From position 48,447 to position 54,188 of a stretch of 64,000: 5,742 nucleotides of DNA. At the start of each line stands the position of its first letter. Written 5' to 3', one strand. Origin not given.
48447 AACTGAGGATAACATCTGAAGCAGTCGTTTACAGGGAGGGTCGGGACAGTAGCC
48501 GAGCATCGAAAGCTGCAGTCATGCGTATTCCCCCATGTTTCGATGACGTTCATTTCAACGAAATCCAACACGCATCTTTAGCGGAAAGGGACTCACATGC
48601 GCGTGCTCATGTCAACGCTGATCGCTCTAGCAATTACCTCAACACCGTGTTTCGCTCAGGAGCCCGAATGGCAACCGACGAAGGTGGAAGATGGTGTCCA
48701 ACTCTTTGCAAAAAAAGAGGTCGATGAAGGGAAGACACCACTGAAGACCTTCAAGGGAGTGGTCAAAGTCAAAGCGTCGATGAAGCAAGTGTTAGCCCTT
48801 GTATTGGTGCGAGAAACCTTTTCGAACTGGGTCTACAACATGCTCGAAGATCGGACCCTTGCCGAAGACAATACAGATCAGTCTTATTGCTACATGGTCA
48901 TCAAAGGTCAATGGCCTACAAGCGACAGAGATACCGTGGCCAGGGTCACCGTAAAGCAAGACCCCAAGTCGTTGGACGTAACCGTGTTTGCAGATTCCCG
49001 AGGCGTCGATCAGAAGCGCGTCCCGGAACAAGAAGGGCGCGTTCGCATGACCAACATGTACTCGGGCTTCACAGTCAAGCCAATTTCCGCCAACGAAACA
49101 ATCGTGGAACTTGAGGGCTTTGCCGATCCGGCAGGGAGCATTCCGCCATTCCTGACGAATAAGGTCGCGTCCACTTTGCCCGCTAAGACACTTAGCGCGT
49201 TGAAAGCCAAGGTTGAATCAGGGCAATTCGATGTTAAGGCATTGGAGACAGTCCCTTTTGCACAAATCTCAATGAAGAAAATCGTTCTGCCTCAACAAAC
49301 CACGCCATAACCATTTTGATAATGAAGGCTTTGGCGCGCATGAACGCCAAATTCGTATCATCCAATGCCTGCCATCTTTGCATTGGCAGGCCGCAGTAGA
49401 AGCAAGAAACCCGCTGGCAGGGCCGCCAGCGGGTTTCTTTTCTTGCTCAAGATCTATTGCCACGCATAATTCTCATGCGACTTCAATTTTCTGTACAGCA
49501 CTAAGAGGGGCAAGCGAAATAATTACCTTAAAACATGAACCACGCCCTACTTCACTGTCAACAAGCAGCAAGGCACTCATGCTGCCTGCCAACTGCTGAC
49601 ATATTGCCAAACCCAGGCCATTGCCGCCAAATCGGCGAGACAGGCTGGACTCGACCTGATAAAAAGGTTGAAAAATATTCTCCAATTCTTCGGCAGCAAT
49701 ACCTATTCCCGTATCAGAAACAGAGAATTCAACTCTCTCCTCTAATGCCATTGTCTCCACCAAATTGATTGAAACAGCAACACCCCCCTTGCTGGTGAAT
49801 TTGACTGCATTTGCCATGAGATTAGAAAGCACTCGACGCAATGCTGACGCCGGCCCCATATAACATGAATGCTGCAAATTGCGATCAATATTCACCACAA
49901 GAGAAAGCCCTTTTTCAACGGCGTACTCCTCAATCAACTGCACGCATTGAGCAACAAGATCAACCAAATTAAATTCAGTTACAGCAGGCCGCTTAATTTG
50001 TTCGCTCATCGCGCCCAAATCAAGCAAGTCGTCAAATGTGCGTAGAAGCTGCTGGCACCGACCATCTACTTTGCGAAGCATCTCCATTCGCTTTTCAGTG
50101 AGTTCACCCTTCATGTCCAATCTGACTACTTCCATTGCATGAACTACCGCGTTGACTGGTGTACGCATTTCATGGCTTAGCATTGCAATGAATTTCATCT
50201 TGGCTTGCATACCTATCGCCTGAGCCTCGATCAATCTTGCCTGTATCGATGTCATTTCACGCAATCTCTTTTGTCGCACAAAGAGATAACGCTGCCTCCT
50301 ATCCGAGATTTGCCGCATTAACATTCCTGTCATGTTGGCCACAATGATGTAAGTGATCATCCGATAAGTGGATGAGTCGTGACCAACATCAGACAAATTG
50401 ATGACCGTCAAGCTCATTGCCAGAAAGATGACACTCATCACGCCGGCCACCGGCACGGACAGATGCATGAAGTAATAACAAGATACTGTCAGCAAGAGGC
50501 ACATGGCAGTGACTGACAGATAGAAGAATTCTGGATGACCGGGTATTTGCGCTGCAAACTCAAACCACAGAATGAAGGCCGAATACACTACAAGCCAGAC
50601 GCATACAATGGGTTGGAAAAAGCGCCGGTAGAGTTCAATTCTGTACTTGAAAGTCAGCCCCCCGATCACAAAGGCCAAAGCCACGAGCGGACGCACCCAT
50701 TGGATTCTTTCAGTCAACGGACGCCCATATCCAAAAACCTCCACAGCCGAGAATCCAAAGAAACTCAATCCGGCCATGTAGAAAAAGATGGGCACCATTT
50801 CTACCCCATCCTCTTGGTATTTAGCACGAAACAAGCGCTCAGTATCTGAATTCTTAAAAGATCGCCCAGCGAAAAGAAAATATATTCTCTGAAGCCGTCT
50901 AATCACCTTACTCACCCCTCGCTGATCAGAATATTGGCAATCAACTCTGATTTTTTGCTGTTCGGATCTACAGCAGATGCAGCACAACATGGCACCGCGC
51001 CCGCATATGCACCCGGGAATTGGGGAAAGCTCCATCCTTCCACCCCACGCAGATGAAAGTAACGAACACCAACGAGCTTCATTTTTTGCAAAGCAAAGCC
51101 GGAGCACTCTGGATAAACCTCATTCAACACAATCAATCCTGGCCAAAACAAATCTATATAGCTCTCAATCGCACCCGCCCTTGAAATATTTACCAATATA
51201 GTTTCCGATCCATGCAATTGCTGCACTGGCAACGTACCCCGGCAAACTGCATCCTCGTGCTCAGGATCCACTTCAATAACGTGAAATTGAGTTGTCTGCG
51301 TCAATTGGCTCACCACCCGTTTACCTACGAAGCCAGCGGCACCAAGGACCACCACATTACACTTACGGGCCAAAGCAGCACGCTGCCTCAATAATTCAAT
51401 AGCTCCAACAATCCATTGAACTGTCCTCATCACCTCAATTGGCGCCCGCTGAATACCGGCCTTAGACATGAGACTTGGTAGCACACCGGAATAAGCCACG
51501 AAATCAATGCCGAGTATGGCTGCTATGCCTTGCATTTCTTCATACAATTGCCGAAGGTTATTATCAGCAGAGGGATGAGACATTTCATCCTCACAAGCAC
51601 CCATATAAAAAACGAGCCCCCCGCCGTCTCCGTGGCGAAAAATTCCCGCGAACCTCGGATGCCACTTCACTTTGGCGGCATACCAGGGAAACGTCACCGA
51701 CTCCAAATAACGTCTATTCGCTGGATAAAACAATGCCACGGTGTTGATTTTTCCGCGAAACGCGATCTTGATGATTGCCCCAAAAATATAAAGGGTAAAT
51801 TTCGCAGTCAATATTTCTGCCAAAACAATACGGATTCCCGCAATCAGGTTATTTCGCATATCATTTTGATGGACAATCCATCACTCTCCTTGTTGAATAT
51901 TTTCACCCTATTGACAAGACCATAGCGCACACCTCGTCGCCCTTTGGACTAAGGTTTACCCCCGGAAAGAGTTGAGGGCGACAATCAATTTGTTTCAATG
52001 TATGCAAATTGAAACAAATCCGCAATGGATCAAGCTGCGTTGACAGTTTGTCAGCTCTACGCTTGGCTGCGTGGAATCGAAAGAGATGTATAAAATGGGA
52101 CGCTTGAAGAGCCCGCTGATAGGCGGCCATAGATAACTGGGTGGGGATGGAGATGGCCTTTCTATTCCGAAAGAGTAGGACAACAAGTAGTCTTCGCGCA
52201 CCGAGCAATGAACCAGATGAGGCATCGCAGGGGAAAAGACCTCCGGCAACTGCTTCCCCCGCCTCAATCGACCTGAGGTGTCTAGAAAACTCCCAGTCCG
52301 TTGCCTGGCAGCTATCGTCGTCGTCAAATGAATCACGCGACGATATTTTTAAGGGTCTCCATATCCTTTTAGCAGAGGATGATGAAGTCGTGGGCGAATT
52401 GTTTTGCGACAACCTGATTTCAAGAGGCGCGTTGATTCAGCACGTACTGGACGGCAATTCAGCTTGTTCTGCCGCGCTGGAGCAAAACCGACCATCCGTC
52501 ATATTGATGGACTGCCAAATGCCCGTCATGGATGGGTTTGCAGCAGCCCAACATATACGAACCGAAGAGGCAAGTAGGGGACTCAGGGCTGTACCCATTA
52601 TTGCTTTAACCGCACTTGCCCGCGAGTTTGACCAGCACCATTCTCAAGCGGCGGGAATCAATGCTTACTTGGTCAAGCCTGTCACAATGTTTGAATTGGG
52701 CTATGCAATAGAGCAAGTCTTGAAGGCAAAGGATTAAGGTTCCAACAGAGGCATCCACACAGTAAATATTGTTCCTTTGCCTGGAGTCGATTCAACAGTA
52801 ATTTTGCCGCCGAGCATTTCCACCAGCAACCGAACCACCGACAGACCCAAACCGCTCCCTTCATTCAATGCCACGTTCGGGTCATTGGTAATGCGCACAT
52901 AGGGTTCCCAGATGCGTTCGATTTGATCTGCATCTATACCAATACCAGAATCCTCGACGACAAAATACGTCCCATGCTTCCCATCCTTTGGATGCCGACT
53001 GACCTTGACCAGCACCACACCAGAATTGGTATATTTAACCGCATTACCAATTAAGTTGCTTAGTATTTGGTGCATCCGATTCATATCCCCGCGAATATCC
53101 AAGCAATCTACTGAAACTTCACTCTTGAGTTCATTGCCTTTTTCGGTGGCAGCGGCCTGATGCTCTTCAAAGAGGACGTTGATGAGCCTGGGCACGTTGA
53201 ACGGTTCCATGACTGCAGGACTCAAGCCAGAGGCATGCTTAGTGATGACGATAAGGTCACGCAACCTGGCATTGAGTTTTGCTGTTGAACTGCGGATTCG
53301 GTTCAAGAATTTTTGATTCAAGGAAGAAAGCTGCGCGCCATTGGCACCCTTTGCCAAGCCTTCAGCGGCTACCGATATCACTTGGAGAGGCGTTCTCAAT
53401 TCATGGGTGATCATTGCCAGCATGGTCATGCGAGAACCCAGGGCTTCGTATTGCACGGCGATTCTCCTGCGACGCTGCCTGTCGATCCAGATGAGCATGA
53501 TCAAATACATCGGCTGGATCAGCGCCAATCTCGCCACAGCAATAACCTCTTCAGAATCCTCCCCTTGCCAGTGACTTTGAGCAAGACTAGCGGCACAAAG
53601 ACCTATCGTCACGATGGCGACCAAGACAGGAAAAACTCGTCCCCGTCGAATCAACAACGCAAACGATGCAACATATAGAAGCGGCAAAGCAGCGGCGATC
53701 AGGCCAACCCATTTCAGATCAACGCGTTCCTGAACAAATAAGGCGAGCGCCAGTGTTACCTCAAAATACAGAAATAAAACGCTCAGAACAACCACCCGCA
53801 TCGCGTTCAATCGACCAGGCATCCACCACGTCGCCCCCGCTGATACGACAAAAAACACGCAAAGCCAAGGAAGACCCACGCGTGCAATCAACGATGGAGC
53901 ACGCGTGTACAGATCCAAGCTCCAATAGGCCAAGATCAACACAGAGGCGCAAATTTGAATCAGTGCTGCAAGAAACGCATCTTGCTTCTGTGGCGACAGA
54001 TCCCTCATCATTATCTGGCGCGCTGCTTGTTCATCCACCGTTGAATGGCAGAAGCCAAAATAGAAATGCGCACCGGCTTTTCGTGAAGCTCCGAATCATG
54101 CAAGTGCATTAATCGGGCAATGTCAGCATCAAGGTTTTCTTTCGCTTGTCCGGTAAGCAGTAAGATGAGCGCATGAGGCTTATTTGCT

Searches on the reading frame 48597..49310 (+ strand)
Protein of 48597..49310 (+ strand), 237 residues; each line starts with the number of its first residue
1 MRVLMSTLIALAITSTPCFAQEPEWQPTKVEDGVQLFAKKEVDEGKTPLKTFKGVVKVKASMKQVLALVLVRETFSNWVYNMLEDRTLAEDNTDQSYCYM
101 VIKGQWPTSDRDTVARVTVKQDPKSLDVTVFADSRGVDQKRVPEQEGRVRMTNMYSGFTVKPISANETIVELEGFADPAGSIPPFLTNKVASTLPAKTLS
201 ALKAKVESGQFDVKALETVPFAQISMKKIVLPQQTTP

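Call 14: search_protein_families(library=pfam, proteins=[window:48597-49310:+], max_evalue=0.01)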
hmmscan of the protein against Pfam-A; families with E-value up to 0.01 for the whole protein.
window:48597-49310:+ (237 aa): 1 family
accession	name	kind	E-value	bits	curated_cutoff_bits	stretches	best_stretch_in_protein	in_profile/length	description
PF01852.25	START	-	1.4e-10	41.3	22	1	36-200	32-195/207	START domain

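Call 73: search_protein_families(library=padloc, proteins=[window:48597-49310:+], max_evalue=0.01)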
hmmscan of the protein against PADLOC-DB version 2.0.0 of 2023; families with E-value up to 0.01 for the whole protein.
window:48597-49310:+ (237 aa): 0 families

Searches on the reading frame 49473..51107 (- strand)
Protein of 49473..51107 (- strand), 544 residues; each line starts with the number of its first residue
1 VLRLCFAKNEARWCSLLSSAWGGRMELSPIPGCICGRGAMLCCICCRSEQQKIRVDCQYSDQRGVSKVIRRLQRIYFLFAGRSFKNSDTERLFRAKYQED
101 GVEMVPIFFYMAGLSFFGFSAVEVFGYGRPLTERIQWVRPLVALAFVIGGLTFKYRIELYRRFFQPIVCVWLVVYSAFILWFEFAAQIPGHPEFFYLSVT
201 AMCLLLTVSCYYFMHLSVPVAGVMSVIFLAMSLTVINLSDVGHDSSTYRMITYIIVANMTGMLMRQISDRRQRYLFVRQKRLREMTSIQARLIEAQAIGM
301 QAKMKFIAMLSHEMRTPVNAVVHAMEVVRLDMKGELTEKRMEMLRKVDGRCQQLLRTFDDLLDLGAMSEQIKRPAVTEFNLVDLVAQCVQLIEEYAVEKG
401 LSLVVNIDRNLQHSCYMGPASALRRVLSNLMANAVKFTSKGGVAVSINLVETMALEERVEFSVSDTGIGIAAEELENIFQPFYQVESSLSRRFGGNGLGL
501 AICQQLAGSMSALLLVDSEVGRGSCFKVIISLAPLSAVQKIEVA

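Call 14: search_protein_families(library=pfam, proteins=[window:49473-51107:-], max_evalue=0.01)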
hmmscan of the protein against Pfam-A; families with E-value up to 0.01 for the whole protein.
window:49473-51107:- (544 aa): 3 families
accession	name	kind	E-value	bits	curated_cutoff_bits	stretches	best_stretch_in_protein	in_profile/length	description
PF02518.31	HATPase_c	-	5.9e-25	88.3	26.4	1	421-532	4-109/111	Histidine kinase-, DNA gyrase B-, and HSP90-like ATPase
PF00512.31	HisKA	-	1.7e-10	41.2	26.9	1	303-366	2-62/66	His Kinase A (phospho-acceptor) domain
PF13589.12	HATPase_c_3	-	0.0095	16.4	25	0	426-505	6-84/137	Histidine kinase-, DNA gyrase B-, and HSP90-like ATPase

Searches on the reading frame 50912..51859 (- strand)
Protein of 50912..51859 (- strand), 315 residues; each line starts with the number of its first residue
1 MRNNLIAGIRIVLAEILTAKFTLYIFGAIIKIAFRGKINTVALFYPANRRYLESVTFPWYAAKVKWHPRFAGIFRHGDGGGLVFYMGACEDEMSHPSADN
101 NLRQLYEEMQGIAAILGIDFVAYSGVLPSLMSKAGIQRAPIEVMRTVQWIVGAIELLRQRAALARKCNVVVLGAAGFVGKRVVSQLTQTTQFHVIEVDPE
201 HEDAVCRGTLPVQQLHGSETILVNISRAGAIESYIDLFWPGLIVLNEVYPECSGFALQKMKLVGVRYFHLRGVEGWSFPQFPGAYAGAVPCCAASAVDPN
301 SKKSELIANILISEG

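Call 14: search_protein_families(library=pfam, proteins=[window:50912-51859:-], max_evalue=0.01)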
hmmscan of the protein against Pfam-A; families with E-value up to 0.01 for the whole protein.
window:50912-51859:- (315 aa): 1 family
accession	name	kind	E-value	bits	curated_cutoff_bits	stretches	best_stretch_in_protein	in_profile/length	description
PF01370.27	Epimerase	-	0.0094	15.8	20.9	0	169-234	1-59/240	NAD dependent epimerase/dehydratase family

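Call 15: search_protein_families(library=ncbifam, proteins=[window:50912-51859:-], max_evalue=0.01)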
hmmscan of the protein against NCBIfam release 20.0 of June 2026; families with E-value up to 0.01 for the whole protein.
window:50912-51859:- (315 aa): 2 families
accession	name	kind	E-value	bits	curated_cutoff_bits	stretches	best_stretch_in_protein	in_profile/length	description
NF006416.0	PRK08664.1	subfamily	0.0027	17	232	1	165-197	2-34/350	aspartate-semialdehyde dehydrogenase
NF005998.1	PRK08125.1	equivalog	0.0099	14.3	777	0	143-200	292-349/649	bifunctional UDP-4-amino-4-deoxy-L-arabinose formyltransferase/UDP-glucuronic acid oxidase ArnA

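Call 41: search_solved_structures(query=A4, max_evalue=1, show_alignments=2)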
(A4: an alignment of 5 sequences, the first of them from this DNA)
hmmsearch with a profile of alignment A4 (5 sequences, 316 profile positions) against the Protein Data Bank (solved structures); distinct sequences matched with E-value up to 1: 9.
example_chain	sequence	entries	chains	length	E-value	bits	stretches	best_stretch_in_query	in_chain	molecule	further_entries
4xhp_A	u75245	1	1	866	0.024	16.9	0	85-128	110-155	ParM hybrid fusion protein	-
8du1_A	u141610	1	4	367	0.036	16.3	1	168-204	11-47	dTDP-glucose 4,6-dehydratase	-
5kt0_A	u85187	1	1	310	0.31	13.2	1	166-206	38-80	4-hydroxy-tetrahydrodipicolinate reductase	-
3c24_A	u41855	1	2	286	0.43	12.8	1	168-206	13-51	Putative oxidoreductase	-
9ar1_A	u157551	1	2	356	0.52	12.5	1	160-219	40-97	dTDP-glucose 4,6-dehydratase related protein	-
7cs9_B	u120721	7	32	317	0.67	12.1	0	164-196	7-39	Pinoresinol reductase 1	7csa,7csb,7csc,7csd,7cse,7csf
1g1a_A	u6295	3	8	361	0.9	11.7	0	168-200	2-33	DTDP-D-GLUCOSE 4,6-DEHYDRATASE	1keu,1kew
2e7p_A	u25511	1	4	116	0.99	11.6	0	157-206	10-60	Glutaredoxin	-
1z7p_A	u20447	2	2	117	1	11.6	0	157-206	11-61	glutaredoxin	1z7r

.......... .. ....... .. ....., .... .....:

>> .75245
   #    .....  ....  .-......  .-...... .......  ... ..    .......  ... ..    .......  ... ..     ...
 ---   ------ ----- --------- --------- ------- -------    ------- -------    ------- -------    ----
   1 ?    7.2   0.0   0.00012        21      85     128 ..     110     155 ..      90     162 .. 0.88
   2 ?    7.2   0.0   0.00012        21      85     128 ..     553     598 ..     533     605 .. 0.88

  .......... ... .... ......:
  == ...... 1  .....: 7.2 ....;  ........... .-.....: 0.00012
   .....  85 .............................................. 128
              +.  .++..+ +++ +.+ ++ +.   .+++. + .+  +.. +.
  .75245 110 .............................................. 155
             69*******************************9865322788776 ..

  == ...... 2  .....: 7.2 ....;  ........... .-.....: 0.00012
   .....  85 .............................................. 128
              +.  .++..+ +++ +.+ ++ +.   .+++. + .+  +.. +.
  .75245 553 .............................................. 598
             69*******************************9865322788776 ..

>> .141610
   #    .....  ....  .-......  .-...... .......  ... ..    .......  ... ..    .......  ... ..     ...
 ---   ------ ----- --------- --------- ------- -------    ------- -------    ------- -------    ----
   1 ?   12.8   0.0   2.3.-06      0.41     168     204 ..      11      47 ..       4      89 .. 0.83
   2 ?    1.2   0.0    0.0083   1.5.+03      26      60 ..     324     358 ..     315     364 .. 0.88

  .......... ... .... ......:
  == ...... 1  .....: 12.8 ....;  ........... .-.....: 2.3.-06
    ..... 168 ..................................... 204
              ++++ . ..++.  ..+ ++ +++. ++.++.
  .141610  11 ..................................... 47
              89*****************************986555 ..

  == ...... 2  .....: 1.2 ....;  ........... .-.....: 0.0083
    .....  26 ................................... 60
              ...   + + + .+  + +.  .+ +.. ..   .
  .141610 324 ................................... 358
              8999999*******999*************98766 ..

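Call 69: search_solved_structures(query=A4, max_evalue=10, show_alignments=0)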
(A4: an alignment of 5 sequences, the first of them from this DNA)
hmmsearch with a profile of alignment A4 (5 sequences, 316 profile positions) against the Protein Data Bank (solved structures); distinct sequences matched with E-value up to 10: 15.
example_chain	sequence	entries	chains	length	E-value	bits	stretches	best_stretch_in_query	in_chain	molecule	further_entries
4xhp_A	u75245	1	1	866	0.024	16.9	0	85-128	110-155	ParM hybrid fusion protein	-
8du1_A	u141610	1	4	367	0.036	16.3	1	168-204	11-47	dTDP-glucose 4,6-dehydratase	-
5kt0_A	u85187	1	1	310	0.31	13.2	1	166-206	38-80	4-hydroxy-tetrahydrodipicolinate reductase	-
3c24_A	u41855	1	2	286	0.43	12.8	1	168-206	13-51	Putative oxidoreductase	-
9ar1_A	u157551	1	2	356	0.52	12.5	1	160-219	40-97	dTDP-glucose 4,6-dehydratase related protein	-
7cs9_B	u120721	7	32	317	0.67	12.1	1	164-196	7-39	Pinoresinol reductase 1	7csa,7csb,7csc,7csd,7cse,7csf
1g1a_A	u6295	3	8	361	0.9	11.7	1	168-200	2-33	DTDP-D-GLUCOSE 4,6-DEHYDRATASE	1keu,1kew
2e7p_A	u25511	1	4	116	0.99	11.6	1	157-206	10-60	Glutaredoxin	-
1z7p_A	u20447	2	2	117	1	11.6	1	157-206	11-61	glutaredoxin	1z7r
8fem_A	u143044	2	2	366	1.2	11.3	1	162-191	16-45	Dihydroflavonol 4-Reductase | Panicum virgatum Dihydroflavonol 4-Reductase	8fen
2pzj_A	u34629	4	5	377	1.4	11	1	160-193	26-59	Putative nucleotide sugar epimerase/ dehydratase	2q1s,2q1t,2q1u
4ej0_A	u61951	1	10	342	1.5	11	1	169-203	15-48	ADP-L-glycero-D-manno-heptose-6-epimerase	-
8w3u_A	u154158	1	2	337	1.5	11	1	168-219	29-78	dTDP-glucose 4,6-dehydratase related protein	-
6bi4_A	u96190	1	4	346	1.6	10.9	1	166-237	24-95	dTDP-glucose 4,6-dehydratase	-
3ehe_A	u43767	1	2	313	1.7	10.8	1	169-196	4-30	UDP-glucose 4-epimerase (GalE-1)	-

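Call 73: search_protein_families(library=padloc, proteins=[window:50912-51859:-], max_evalue=0.01)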
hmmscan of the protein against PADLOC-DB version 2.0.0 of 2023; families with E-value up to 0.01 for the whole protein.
window:50912-51859:- (315 aa): 0 families

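Call 74: search_protein_families(library=phrogs, proteins=[window:50912-51859:-], max_evalue=0.01)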
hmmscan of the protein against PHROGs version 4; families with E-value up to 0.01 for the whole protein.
window:50912-51859:- (315 aa): 0 families

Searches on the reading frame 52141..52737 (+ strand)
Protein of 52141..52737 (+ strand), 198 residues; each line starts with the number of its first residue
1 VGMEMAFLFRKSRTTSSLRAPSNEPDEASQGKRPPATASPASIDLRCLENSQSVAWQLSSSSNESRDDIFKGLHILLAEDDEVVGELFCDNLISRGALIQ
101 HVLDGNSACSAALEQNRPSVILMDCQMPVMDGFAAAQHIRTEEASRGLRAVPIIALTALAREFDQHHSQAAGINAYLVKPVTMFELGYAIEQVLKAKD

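Call 14: search_protein_families(library=pfam, proteins=[window:52141-52737:+], max_evalue=0.01)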
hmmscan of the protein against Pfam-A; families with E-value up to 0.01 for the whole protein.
window:52141-52737:+ (198 aa): 1 family
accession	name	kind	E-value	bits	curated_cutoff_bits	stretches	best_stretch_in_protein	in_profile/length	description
PF00072.30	Response_reg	-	1.3e-16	61.2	30.2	1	75-188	1-108/111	Response regulator receiver domain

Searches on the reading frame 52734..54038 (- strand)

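Call 14: search_protein_families(library=pfam, proteins=[window:52734-54038:-], max_evalue=0.01)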
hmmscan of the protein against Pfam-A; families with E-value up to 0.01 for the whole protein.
window:52734-54038:- (434 aa): 2 families
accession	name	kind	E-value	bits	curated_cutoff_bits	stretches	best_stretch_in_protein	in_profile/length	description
PF02518.31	HATPase_c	-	6.8e-28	97.8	26.4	1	317-431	1-109/111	Histidine kinase-, DNA gyrase B-, and HSP90-like ATPase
PF00512.31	HisKA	-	1.2e-10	41.8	26.9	1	203-268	2-63/66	His Kinase A (phospho-acceptor) domain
